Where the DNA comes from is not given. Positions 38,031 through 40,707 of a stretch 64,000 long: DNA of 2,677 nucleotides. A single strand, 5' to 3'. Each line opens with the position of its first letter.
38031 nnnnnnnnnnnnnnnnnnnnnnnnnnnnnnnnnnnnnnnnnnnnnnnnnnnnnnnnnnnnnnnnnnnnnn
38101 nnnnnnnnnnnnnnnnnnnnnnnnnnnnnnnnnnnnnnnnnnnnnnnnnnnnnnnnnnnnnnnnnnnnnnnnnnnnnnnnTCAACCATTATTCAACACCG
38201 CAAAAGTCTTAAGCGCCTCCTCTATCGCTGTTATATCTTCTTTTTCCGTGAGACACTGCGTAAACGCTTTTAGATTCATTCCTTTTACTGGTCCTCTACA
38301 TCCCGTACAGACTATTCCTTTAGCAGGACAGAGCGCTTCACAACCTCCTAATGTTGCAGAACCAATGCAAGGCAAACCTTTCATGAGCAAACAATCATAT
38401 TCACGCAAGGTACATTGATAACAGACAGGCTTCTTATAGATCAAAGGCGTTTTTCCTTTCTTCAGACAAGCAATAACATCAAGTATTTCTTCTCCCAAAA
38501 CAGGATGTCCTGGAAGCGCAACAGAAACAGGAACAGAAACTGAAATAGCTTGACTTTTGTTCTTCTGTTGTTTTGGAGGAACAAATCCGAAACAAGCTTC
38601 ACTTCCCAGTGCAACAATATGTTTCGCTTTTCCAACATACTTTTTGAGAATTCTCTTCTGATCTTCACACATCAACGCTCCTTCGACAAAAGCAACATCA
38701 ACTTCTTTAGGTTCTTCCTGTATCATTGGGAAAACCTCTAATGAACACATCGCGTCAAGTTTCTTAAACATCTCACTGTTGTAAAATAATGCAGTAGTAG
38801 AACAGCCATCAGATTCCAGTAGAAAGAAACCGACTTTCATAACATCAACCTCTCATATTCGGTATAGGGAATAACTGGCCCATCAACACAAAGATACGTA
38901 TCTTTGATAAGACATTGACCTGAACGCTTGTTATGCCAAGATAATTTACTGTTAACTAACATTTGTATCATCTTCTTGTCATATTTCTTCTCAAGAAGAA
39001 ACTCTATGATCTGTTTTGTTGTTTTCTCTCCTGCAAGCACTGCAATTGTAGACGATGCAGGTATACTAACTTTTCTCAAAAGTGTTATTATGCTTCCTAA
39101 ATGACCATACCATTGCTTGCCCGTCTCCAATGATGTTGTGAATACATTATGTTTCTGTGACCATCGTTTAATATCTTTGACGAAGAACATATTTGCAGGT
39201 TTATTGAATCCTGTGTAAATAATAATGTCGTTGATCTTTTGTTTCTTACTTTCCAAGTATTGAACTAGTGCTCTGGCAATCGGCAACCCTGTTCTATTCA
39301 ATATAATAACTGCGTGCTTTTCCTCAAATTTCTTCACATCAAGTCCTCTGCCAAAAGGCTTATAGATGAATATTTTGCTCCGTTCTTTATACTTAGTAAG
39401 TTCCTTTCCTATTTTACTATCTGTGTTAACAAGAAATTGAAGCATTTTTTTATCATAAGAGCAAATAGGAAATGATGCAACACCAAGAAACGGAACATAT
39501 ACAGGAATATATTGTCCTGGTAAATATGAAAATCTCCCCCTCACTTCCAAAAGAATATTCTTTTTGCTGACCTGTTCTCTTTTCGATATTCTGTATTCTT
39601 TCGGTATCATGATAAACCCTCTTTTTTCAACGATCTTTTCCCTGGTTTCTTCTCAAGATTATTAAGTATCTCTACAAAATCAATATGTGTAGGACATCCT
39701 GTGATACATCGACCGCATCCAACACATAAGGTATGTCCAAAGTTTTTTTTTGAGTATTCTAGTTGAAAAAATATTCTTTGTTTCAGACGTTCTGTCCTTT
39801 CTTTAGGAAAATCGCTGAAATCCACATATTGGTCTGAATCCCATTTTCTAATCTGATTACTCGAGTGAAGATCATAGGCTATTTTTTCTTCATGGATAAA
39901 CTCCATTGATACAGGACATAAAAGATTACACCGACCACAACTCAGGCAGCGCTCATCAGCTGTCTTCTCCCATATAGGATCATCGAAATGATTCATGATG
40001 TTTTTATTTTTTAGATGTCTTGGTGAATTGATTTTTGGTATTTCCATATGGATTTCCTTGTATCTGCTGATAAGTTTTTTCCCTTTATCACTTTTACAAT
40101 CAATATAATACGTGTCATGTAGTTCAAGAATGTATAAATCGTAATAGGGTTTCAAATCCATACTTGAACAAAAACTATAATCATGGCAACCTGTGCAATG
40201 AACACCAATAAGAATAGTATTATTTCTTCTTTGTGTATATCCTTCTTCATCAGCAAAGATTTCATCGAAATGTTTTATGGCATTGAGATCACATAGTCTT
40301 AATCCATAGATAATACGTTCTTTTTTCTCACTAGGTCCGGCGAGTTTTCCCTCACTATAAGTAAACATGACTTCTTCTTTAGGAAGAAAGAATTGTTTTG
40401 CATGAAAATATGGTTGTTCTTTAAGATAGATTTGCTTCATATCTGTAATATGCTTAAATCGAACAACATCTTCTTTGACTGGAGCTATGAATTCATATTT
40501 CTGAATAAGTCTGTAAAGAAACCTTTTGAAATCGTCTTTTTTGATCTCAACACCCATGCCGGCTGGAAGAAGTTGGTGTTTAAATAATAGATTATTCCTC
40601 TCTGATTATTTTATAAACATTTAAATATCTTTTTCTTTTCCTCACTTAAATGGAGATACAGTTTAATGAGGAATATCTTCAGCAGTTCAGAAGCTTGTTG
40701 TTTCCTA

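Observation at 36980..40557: Group-3b-like [NiFe]-hydrogenase operon in which catalytic and proximal-cluster ligands are substituted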

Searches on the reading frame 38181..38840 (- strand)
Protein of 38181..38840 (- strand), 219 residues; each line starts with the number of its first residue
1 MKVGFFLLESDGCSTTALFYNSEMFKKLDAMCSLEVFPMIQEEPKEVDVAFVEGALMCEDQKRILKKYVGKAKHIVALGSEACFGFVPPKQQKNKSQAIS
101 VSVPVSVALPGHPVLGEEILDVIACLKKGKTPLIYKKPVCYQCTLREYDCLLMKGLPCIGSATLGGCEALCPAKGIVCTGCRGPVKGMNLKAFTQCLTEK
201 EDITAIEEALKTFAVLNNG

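Call 3: search_protein_families(library=pfam, proteins=[window:38181-38840:-], max_evalue=0.01)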
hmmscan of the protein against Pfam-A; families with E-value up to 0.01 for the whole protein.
window:38181-38840:- (219 aa): 1 family
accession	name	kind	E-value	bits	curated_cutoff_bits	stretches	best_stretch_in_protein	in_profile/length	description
PF01058.29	Oxidored_q6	-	2.6e-13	50.3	27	1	12-125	3-127/128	NADH ubiquinone oxidoreductase, 20 Kd subunit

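Call 4: search_protein_families(library=ncbifam, proteins=[window:38181-38840:-], max_evalue=0.01)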
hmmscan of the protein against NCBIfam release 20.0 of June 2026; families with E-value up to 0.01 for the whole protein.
window:38181-38840:- (219 aa): 6 families
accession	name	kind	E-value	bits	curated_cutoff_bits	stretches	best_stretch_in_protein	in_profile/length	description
NF040831.1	sulfhyd_ShyD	equivalog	3.2e-31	108.8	460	2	94-214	115-238/240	NAD(P)-dependent hydrogenase/sulfhydrogenase 2 subunit delta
NF040836.1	sulfhyd_HydD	equivalog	6.6e-21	74.6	500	2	92-217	119-245/261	NADPH-dependent hydrogenase/sulfhydrogenase 1 subunit delta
NF045875.1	F420_non_VhuG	exception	1.8e-15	57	450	3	9-88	11-94/286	F420-non-reducing hydrogenase subunit VhuG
TIGR01957.1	nuoB_fam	subfamily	0.00036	20.4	142.7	1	23-128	32-140/145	NADH-quinone oxidoreductase subunit B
NF011392.0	PRK14817.1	equivalog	0.0005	19.8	271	1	43-128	73-158/182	NADH-quinone oxidoreductase subunit B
NF005012.1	PRK06411.1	subfamily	0.00065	19.3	116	1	23-128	49-156/166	NADH-quinone oxidoreductase subunit NuoB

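Call 6: search_solved_structures(query=window:38181-38840:-, max_evalue=1, show_alignments=2)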
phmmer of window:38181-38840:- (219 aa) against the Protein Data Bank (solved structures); distinct sequences matched with E-value up to 1: 15.
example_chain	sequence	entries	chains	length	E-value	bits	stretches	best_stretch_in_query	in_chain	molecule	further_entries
9nez_A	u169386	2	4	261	6.4e-21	78.1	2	83-193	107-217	Sulfhydrogenase 1 subunit delta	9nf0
9e15_A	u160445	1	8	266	6.8e-21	78.1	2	83-193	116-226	Sulfhydrogenase 1 subunit delta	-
9e1j_A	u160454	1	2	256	8.2e-21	77.8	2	84-193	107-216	Sulfhydrogenase 1 subunit delta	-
5odc_E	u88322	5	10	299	2.2e-16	63.3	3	11-89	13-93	Methyl-viologen reducing hydrogenase subunit G | Methyl-viologen reducing hydrogenase, subunit G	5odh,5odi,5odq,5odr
9sfi_I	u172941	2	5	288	6.6e-11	45.4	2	144-184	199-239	F420-non-reducing hydrogenase small subunit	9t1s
9sw2_E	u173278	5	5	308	2.1e-10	43.7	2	150-187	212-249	F420-non-reducing hydrogenase subunit G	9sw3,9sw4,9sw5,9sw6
9r51_C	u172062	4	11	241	0.00015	24.6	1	40-178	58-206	F420-reducing [NiFe]-hydrogenase from Methanothermococcus thermolithotrophicus subunit gam | F420-reducing [NiFe]-hydrogenase from Methanothermococcus thermolit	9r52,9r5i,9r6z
6qii_G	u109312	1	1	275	0.00023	24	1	11-121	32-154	Coenzyme F420 hydrogenase subunit gamma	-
6qgr_G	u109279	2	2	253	0.00026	23.8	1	11-122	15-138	Coenzyme F420 hydrogenase subunit gamma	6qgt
9grx_K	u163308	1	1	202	0.0013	21.6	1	42-139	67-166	NAD(P)H-quinone oxidoreductase subunit K, chloroplastic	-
7wfg_K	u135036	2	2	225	0.0015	21.4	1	41-139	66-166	NAD(P)H-quinone oxidoreductase subunit K, chloroplastic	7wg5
6hum_K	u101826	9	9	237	0.0058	19.4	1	41-128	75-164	NAD(P)H-quinone oxidoreductase subunit K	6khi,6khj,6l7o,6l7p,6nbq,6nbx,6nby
7eu3_K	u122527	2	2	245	0.027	17.3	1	41-129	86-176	NAD(P)H-quinone oxidoreductase subunit K, chloroplastic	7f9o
5xf9_C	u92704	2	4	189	0.11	15.3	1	45-99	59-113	NAD-reducing hydrogenase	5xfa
7t2r_E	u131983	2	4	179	0.17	14.6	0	3-87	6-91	NiFe hydrogenase small subunit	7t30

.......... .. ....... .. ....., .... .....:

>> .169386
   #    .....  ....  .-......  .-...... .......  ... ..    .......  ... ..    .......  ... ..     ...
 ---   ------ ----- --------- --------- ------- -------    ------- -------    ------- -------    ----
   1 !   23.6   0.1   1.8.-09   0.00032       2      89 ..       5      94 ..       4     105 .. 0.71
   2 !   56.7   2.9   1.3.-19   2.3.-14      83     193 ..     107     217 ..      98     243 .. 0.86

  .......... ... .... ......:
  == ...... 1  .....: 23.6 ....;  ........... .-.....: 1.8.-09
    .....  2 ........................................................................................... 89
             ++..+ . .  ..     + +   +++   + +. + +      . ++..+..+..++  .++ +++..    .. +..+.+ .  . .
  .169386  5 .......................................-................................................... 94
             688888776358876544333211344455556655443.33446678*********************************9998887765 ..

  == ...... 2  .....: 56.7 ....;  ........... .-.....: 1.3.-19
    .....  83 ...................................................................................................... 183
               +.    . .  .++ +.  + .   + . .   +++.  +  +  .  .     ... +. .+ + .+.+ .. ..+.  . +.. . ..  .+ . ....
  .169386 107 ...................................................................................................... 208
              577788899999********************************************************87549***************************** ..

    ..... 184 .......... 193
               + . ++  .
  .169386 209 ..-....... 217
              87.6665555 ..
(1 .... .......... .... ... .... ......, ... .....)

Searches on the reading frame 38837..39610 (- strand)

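Call 3: search_protein_families(library=pfam, proteins=[window:38837-39610:-], max_evalue=0.01)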
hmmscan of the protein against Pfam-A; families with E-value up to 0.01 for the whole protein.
window:38837-39610:- (257 aa): 0 families

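Call 4: search_protein_families(library=ncbifam, proteins=[window:38837-39610:-], max_evalue=0.01)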
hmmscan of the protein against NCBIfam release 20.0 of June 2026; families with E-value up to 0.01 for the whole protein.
window:38837-39610:- (257 aa): 12 families
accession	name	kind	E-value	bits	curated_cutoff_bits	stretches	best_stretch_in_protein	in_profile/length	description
TIGR02911.1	sulfite_red_B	equivalog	4.2e-31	108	288.6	1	3-255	5-259/261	anaerobic sulfite reductase subunit AsrB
NF006220.0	PRK08345.1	subfamily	1e-17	64.4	395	1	21-250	35-285/294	cytochrome-c3 hydrogenase subunit gamma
NF040830.1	sulfhyd_ShyC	equivalog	6.8e-13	48.4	600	1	15-147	25-157/288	NAD(P)-dependent hydrogenase/sulfhydrogenase 2 subunit gamma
NF040835.1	sulfhyd_HydG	equivalog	6.4e-12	45.3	650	1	24-250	45-282/292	NADPH-dependent hydrogenase/sulfhydrogenase 1 subunit gamma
NF000796.0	PRK00054.1-1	equivalog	2.9e-11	43.1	224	1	6-248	6-231/254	dihydroorotate dehydrogenase electron transfer subunit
NF000798.0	PRK00054.1-3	equivalog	2.4e-10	40.5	219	1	5-167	7-164/244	dihydroorotate dehydrogenase electron transfer subunit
NF005963.0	PRK08051.1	equivalog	1.6e-08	34.1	230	1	18-177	20-185/233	NAD(P)H-flavin reductase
NF000799.0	PRK00054.1-4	equivalog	0.00012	21.3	314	1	47-155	55-163/258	dihydroorotate dehydrogenase electron transfer subunit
NF045803.1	MethMoxFADbindMmoC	equivalog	0.00015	20.6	500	1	26-180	137-298/343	aromatic/alkene monooxygenase hydroxylase FAD-binding subunit MmoC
NF004862.0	PRK06222.1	subfamily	0.0016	18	220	1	8-215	4-208/281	sulfide/dihydroorotate dehydrogenase-like FAD/NAD-binding protein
NF040810.1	BenC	equivalog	0.0018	17.5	430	1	8-159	109-266/333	benzoate 1,2-dioxygenase electron transfer component BenC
NF004470.0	PRK05802.1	equivalog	0.0071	15.4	313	0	53-222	125-290/330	sulfide/dihydroorotate dehydrogenase-like FAD/NAD-binding protein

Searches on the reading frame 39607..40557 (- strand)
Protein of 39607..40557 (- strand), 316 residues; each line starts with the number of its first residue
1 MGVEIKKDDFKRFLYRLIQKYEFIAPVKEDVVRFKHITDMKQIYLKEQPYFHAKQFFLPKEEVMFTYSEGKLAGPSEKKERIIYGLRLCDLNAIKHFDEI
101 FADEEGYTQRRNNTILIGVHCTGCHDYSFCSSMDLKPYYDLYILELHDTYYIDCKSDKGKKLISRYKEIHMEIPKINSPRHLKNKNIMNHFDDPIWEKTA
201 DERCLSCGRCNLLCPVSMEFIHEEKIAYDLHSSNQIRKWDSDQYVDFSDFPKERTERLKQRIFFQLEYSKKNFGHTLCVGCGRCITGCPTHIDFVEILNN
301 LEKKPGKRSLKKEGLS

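Call 3: search_protein_families(library=pfam, proteins=[window:39607-40557:-], max_evalue=0.01)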
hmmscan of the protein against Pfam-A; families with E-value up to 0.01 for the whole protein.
window:39607-40557:- (316 aa): 13 families
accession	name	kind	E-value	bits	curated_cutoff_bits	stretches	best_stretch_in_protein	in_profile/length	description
PF17179.9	Fer4_22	-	1.1e-17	65.1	27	1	203-292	1-95/95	4Fe-4S dicluster domain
PF25160.1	LdpA_Fe-S-bd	-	2.9e-09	37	27.6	2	275-291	25-41/49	LdpA Fe-S cluster-binding domain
PF13237.11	Fer4_10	-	1.1e-07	32.1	25.5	1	276-290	7-21/53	4Fe-4S dicluster domain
PF13187.11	Fer4_9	-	1.1e-07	32.1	27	1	266-291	34-50/52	4Fe-4S dicluster domain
PF13183.11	Fer4_8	-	1.3e-07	32.4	27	1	202-292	3-68/68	4Fe-4S dicluster domain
PF14697.11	Fer4_21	-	7e-07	29.7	35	0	275-290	38-53/59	4Fe-4S dicluster domain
PF12838.12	Fer4_7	-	1e-06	29.5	27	1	272-291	32-51/52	4Fe-4S dicluster domain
PF13746.11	Fer4_18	-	1.1e-06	29.3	27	1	255-295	38-78/114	4Fe-4S dicluster domain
PF13484.11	Fer4_16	-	6.8e-05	24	30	0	278-291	2-15/66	4Fe-4S double cluster binding domain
PF13534.11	Fer4_17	-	0.00023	22.1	22.2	0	266-293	34-61/61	4Fe-4S dicluster domain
PF12837.12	Fer4_6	-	0.00058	20.1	25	1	277-291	8-22/24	4Fe-4S binding domain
PF00037.32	Fer4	-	0.00072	19.7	21.1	1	277-291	7-21/24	4Fe-4S binding domain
PF14691.11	Fer4_20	-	0.00075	19.7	25.8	0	278-307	24-55/113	Dihydroprymidine dehydrogenase domain II, 4Fe-4S cluster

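Call 4: search_protein_families(library=ncbifam, proteins=[window:39607-40557:-], max_evalue=0.01)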
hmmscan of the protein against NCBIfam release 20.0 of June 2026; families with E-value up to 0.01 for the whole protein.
window:39607-40557:- (316 aa): 54 families (the best 25 are shown)
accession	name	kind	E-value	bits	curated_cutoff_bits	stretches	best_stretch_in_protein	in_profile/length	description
TIGR02910.1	sulfite_red_A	equivalog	1.2e-37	130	323.15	1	1-303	1-328/334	anaerobic sulfite reductase subunit AsrA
NF040829.1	sulfhyd_ShyB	equivalog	1.5e-30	106.4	690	2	3-174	4-182/334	NAD(P)-dependent hydrogenase/sulfhydrogenase 2 subunit beta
NF040833.1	sulfhyd_HydB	equivalog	2.9e-29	102.1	750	1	3-299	4-333/367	NADPH-dependent hydrogenase/sulfhydrogenase 1 subunit beta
TIGR02512.1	FeFe_hydrog_A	subfamily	1.4e-06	27.4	405.95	0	192-217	40-65/375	[FeFe] hydrogenase, group A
NF038196.1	ferrodoxin_EFR1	subfamily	4.2e-06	27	75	1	172-227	154-209/242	EFR1 family ferrodoxin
NF040864.1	HgcB_ferredoxin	equivalog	4.9e-06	26.3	99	0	273-292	11-30/93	mercury methylation ferredoxin HgcB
TIGR01945.1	rnfC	subfamily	7.6e-06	24.7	245.95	0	178-226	380-426/435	RnfABCDGE type electron transport complex subunit C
TIGR02936.1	fdxN_nitrog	equivalog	1.1e-05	25.5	80.55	0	274-292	19-37/91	ferredoxin III, nif-specific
NF045992.1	CircClkLdpA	equivalog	1.8e-05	24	450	0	271-292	130-151/360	circadian clock protein LdpA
TIGR03149.1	cyt_nit_nrfC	equivalog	2e-05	24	377.6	0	275-298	124-147/225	cytochrome c nitrite reductase Fe-S protein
NF040763.1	FeFe_hydrog_A6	exception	2e-05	23.2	765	0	270-291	182-203/571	NADH-dependent [FeFe] hydrogenase, group A6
NF009053.0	PRK12387.1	subfamily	4.1e-05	23.4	204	0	196-217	68-88/180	formate hydrogenlyase complex iron-sulfur subunit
NF042909.1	FMH_DH_FwdF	exception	4.4e-05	22.7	375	0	201-227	293-319/336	tungsten-dependent formylmethanofuran dehydrogenase subunit FwdF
NF045670.1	quin_L_LdhH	equivalog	7.1e-05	21.3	800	1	274-307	352-385/706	L-lactate dehydrogenase (quinone) large subunit LdhH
TIGR01971.1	NuoI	subfamily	0.0001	21.9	113.05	0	250-298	18-65/121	NADH-quinone oxidoreductase, chain I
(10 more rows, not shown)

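Call 89: search_solved_structures(query=window:39607-40557:-, max_evalue=0.001, show_alignments=1)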
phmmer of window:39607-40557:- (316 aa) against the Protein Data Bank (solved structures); distinct sequences matched with E-value up to 0.001: 8.
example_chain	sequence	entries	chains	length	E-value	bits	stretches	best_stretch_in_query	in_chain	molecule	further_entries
9nez_B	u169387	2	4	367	2.9e-23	85.8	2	191-299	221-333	Sulfhydrogenase 1 subunit beta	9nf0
6qii_G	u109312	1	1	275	3.8e-05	26.3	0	214-294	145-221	Coenzyme F420 hydrogenase subunit gamma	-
6qgr_G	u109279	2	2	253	6.6e-05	25.5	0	214-293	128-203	Coenzyme F420 hydrogenase subunit gamma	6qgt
7qco_C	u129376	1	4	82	0.0005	22.6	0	278-300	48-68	Photosystem I iron-sulfur center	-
7s3d_C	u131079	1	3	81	0.00068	22.2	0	278-297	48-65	PsaC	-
9eys_C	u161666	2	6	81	0.00076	22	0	278-297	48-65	Photosystem I iron-sulfur center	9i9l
6pnj_C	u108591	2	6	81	0.00092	21.7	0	278-297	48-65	Photosystem I iron-sulfur center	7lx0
6jeo_aC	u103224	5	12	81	0.00093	21.7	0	278-297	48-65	Photosystem I iron-sulfur center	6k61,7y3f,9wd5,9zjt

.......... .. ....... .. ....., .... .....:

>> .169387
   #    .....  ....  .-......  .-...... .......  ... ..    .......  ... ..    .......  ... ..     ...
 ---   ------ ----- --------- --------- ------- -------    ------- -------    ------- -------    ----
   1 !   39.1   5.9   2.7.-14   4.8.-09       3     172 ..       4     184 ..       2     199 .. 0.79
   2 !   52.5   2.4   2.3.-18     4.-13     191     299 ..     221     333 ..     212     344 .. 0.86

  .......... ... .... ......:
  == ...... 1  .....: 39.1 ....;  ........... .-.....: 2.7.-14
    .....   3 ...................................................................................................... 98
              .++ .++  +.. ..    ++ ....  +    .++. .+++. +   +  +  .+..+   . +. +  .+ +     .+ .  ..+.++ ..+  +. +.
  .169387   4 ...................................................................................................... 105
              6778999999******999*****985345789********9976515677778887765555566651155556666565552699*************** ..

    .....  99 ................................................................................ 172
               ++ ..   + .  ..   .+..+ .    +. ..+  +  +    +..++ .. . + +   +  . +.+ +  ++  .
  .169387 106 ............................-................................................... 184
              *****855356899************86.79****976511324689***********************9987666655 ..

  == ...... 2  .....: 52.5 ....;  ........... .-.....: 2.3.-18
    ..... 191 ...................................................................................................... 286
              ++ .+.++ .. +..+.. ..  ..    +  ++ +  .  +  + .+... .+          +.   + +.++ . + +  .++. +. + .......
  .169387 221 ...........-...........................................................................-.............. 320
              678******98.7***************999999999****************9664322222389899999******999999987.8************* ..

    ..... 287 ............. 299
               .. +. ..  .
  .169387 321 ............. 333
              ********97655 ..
